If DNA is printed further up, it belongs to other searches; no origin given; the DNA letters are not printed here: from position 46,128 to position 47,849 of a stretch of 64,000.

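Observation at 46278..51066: hfsABCD-like hydrogen-sensing module joined head-to-tail to the fumarate-reduction genes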

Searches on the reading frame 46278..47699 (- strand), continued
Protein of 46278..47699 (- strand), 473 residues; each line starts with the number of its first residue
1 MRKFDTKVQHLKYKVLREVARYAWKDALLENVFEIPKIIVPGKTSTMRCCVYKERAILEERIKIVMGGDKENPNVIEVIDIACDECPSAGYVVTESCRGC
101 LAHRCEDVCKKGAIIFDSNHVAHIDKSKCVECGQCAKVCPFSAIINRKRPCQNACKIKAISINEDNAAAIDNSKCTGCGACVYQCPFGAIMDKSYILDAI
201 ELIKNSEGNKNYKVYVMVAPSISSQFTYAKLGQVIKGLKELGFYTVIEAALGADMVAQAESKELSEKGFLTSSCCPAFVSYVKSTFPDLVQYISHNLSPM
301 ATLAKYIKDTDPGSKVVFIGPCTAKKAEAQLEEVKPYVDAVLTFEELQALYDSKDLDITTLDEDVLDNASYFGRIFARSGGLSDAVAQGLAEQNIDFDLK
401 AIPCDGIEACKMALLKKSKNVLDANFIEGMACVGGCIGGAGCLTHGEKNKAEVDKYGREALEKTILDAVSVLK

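Call 52: list_cluster_members(proteins=[P0121, window:46278-47699:-, window:48877-50565:-, window:35141-36739:-])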
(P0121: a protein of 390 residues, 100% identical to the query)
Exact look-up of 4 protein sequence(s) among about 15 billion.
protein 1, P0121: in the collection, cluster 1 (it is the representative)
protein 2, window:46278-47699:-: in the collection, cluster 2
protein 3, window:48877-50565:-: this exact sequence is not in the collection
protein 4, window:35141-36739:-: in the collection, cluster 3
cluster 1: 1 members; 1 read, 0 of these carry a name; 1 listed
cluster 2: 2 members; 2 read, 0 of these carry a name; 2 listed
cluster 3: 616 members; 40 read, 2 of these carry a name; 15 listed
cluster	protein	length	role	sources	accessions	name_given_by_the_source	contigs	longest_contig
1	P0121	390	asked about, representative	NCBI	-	-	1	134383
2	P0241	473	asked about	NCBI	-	-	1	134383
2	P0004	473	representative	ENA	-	-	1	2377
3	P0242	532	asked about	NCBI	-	-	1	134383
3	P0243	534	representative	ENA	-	-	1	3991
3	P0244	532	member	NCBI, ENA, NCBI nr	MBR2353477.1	MAG: FAD-dependent oxidoreductase [Clostridia bacterium] | FAD-dependent oxidoreductase [Clostridia bacterium]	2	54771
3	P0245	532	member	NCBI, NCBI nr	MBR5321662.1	MAG: FAD-dependent oxidoreductase [Clostridia bacterium] | FAD-dependent oxidoreductase [Clostridia bacterium]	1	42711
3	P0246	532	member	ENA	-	-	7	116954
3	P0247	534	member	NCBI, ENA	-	-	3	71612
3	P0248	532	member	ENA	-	-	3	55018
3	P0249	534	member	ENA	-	-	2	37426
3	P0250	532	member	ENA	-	-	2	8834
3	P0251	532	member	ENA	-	-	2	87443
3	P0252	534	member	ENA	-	-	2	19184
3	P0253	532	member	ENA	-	-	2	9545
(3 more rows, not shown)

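Call 70: search_protein_families(library=pfam, proteins=[L080:5852-6601:+, L080:3131-5833:+, L004:288-1214:+, L057:2552-3178:+], max_evalue=0.01)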
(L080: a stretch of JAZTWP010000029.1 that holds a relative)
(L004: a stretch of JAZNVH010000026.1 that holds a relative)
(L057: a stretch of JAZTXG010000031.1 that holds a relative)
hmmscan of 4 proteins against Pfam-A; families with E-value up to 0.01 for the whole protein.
L080:5852-6601:+ (249 aa): 8 families
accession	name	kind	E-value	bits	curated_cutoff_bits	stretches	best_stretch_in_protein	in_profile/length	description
PF01636.29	APH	-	1.4e-11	45.1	23.2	1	17-200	16-224/239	Phosphotransferase enzyme family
PF01163.29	RIO1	-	2.2e-09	37.6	22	1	132-176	111-154/187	RIO domain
PF19974.5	TCAD9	-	5e-07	29.7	40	1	142-183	294-335/429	Ternary complex associated domain 9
PF00069.31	Pkinase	-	3.7e-06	27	31.7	1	140-181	110-153/263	Protein kinase domain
PF03109.22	ABC1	-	0.00083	19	22.9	0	49-172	129-213/244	ABC1 atypical kinase-like domain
PF07714.23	PK_Tyr_Ser-Thr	-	0.0011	18.8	23.1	1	23-176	33-152/258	Protein tyrosine and serine/threonine kinase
PF07914.17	DUF1679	-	0.0036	16.7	24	1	124-185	249-313/414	Uncharacterized oxidoreductase dhs-27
PF01633.27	Choline_kinase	-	0.0054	16.5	29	0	112-183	130-201/300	Choline/ethanolamine kinase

L080:3131-5833:+ (900 aa): 4 families
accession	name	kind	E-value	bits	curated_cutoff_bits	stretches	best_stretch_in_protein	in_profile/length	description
PF25137.1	ADH_Fe_C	-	2.4e-55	187.7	27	1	652-863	1-192/194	Fe-containing alcohol dehydrogenase family, C-terminal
PF00465.25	Fe-ADH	-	3e-46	157.5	31.3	1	461-641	1-168/168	Iron-containing alcohol dehydrogenase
PF00171.27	Aldedh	-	1.8e-26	93.2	23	1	12-404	28-426/461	Aldehyde dehydrogenase family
PF13685.12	Fe-ADH_2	-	1.8e-10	41.4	28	1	475-560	11-93/149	Iron-containing alcohol dehydrogenase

L004:288-1214:+ (308 aa): 1 family
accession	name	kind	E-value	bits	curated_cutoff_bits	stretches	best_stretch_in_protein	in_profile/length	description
PF00126.33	HTH_1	-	7.8e-15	55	26.6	1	5-62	3-60/60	Bacterial regulatory helix-turn-helix protein, lysR family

L057:2552-3178:+ (208 aa): 2 families
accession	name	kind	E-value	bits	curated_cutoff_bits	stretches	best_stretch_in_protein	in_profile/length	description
PF06971.19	Put_DNA-bind_N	-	5.7e-15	55.6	27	1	6-52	2-48/49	Putative DNA-binding protein N-terminus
PF02629.25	CoA_binding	-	3.7e-14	53.7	22.3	1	82-177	2-96/97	CoA binding domain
